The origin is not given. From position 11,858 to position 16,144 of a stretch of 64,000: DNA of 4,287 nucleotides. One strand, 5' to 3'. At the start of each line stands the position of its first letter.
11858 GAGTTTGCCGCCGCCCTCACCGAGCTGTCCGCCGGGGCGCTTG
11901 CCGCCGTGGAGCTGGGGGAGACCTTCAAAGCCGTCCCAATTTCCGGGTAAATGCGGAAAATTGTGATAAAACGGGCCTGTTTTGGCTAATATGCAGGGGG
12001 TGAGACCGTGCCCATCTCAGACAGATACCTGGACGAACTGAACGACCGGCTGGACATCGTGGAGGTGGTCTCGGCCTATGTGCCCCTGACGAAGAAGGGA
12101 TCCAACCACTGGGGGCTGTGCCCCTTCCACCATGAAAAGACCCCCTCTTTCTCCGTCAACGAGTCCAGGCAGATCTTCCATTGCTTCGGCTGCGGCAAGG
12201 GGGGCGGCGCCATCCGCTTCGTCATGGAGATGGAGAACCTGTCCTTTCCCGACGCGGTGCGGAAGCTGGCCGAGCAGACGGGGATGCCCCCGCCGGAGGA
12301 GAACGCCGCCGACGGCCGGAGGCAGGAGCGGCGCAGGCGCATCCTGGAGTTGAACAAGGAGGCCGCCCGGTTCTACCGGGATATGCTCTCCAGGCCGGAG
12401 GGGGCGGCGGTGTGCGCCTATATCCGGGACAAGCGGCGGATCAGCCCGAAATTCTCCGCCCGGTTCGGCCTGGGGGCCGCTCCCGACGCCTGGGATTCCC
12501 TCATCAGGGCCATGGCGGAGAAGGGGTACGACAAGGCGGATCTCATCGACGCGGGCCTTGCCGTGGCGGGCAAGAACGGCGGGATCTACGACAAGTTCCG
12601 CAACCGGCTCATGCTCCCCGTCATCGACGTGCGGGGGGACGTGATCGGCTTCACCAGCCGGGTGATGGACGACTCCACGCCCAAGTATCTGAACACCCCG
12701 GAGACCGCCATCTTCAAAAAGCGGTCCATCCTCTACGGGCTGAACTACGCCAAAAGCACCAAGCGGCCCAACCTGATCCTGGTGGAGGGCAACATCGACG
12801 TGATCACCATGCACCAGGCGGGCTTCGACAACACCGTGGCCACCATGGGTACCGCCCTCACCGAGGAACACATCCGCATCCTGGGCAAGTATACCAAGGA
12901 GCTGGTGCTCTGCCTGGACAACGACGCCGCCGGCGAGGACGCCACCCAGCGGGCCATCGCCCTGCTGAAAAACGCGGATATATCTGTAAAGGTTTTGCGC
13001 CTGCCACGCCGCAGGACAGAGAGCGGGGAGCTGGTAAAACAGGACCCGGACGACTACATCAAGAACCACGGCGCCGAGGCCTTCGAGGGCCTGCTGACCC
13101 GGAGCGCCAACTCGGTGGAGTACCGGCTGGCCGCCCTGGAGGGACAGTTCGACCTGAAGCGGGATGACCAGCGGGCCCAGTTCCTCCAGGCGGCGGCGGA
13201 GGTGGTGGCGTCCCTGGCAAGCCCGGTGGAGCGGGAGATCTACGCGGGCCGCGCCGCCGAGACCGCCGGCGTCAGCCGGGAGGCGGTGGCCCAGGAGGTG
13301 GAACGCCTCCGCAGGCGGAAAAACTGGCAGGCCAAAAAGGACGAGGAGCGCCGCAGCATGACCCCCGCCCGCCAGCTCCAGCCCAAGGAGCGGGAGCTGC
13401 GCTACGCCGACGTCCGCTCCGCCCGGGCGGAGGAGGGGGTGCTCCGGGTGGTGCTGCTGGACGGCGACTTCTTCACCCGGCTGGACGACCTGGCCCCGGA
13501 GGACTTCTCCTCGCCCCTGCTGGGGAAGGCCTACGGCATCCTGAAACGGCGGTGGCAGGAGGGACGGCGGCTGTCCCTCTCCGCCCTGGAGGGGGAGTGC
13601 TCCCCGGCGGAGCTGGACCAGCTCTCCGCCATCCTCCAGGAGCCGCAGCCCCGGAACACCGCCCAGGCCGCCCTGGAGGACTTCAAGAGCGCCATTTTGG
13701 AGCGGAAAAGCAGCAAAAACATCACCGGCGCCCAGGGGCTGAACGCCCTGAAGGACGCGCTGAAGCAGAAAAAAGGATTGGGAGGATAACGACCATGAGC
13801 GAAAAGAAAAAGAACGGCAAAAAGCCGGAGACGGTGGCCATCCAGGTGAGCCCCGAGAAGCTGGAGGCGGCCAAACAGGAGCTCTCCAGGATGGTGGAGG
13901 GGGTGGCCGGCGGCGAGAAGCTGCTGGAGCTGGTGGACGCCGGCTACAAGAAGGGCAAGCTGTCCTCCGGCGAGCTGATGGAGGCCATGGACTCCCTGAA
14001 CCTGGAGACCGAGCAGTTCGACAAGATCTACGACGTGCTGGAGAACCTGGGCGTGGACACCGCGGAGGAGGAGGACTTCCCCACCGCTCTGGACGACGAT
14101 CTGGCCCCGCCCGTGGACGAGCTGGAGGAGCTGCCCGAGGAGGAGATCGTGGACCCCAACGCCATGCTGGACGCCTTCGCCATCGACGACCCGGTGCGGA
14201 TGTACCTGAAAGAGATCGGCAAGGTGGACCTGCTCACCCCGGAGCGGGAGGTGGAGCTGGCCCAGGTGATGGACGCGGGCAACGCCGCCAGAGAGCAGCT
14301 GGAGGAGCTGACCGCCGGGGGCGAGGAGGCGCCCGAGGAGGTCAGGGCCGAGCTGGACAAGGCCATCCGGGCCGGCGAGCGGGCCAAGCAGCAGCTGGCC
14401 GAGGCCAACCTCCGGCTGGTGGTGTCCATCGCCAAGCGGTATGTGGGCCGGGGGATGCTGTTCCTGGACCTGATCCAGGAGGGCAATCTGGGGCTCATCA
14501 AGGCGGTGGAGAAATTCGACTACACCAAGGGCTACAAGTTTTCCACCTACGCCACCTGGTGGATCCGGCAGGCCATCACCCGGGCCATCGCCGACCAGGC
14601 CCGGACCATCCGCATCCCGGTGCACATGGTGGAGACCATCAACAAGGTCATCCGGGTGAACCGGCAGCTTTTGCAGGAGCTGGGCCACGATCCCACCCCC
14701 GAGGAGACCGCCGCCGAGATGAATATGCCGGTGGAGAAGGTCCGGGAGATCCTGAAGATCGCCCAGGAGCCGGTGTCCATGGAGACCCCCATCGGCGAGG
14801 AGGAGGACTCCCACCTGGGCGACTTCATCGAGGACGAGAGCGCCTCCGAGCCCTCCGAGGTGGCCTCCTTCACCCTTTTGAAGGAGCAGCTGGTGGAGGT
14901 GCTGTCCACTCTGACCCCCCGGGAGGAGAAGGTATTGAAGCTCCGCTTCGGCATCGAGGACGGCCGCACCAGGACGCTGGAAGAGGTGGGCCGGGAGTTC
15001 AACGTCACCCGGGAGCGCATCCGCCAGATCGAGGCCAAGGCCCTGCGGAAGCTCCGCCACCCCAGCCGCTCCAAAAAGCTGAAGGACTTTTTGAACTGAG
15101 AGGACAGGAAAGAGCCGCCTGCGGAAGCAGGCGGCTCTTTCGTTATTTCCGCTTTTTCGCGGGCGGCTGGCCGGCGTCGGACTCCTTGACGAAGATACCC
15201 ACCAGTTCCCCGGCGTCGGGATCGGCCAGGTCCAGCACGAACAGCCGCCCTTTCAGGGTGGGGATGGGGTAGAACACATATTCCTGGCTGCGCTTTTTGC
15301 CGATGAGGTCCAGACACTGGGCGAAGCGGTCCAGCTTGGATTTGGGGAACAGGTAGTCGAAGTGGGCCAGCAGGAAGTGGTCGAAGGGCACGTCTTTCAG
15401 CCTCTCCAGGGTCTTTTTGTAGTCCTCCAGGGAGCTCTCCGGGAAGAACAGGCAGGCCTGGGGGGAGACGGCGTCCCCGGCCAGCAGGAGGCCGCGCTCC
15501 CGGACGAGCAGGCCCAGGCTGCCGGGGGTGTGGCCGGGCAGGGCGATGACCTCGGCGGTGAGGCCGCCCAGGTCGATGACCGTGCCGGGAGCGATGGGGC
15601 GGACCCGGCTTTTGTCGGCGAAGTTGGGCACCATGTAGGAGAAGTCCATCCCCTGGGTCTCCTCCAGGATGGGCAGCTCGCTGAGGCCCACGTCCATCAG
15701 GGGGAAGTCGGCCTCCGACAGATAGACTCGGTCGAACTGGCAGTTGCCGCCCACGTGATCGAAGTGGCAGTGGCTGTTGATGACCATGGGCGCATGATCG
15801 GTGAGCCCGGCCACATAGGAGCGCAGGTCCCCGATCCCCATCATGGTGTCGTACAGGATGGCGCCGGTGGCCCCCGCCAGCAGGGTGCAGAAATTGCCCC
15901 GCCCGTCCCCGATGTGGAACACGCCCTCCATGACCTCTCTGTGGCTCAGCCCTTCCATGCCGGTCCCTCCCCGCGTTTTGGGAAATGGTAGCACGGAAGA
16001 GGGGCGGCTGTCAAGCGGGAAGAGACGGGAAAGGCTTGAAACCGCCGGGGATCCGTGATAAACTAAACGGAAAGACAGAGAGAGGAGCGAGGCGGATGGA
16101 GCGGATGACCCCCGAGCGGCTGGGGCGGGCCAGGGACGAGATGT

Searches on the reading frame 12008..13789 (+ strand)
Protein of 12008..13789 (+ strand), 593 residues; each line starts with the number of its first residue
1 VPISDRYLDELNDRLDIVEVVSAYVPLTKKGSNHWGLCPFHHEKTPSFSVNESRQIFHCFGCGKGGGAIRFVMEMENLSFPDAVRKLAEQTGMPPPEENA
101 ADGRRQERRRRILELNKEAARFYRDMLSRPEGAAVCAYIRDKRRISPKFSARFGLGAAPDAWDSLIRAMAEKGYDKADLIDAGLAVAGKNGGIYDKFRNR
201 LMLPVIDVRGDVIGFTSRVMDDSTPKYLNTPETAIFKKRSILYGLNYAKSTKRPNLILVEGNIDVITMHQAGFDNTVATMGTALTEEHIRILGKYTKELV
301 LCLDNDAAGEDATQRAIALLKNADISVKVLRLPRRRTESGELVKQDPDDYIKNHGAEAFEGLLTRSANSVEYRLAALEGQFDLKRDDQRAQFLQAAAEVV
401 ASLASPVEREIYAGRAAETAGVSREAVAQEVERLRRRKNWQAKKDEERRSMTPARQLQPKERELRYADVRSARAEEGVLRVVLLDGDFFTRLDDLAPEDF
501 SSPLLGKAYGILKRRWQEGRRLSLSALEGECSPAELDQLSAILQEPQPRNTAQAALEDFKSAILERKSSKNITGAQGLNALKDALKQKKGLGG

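Call 7: search_protein_families(library=pfam, proteins=[window:12008-13789:+], max_evalue=0.001)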
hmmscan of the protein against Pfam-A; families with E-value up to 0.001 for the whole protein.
window:12008-13789:+ (593 aa): 7 families
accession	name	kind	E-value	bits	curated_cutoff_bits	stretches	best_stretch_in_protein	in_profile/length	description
PF01807.25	Zn_ribbon_DnaG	-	1.1e-37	128.2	24.9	1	4-94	2-92/98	CHC2 zinc finger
PF08275.17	DNAG_N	-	1.8e-35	122.3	26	1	122-249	1-128/128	DNA primase catalytic core, N-terminal domain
PF13155.12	Toprim_2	-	3e-24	85.6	22.1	1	257-350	1-87/88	Toprim-like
PF13662.12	Toprim_4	-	8.3e-21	74.5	25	1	256-330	3-84/85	Toprim domain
PF01751.28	Toprim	-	5.3e-16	59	23.1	1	256-330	2-94/96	Toprim domain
PF10410.14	DnaB_bind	-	6.5e-15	55.6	20.6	1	371-425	2-56/56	DnaB-helicase binding domain of primase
PF13362.12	Toprim_3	-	9.5e-09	36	27.2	1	256-357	2-95/95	Toprim domain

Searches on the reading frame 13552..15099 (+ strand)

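Call 7: search_protein_families(library=pfam, proteins=[window:13552-15099:+], max_evalue=0.001)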
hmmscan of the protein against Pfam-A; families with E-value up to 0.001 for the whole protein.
window:13552-15099:+ (515 aa): 5 families
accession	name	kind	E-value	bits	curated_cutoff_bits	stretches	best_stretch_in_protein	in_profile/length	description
PF04539.22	Sigma70_r3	-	1.7e-29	102.2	25.3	1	361-436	1-76/78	Sigma-70 region 3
PF04542.20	Sigma70_r2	-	1.9e-24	85.7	24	1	282-352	1-71/71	Sigma-70 region 2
PF04545.22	Sigma70_r4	-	1e-21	76.6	24.1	1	450-503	1-50/50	Sigma-70, region 4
PF00140.25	Sigma70_r1_2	-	1.6e-13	50.8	22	1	213-245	1-33/34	Sigma-70 factor, region 1.2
PF03979.19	Sigma70_r1_1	-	6.3e-09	36.1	22.5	1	123-191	6-74/81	Sigma-70 factor, region 1.1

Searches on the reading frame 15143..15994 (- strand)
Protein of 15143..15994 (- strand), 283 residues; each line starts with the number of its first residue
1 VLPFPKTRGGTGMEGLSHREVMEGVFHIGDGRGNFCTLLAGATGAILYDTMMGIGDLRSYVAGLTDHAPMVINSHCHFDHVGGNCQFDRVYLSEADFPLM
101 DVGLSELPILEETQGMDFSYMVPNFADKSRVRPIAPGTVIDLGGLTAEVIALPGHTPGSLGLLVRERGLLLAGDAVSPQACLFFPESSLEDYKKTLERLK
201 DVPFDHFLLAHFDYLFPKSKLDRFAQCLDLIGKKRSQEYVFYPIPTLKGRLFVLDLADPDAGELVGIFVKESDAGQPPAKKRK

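Call 7: search_protein_families(library=pfam, proteins=[window:15143-15994:-], max_evalue=0.001)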
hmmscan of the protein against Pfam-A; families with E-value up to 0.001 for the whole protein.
window:15143-15994:- (283 aa): 2 families
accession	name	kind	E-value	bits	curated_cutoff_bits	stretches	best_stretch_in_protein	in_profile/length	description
PF00753.33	Lactamase_B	-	1.3e-14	55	22.7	1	31-205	3-190/196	Metallo-beta-lactamase superfamily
PF12706.13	Lactamase_B_2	-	0.00094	19.3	27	0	66-169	29-137/200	Beta-lactamase superfamily domain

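Call 77: search_protein_families(library=pfam, proteins=[window:15143-15994:-], max_evalue=0.0001)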
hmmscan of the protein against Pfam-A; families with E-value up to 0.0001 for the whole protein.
window:15143-15994:- (283 aa): 1 family
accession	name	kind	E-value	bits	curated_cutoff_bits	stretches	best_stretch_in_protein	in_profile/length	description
PF00753.33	Lactamase_B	-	1.3e-14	55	22.7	1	31-205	3-190/196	Metallo-beta-lactamase superfamily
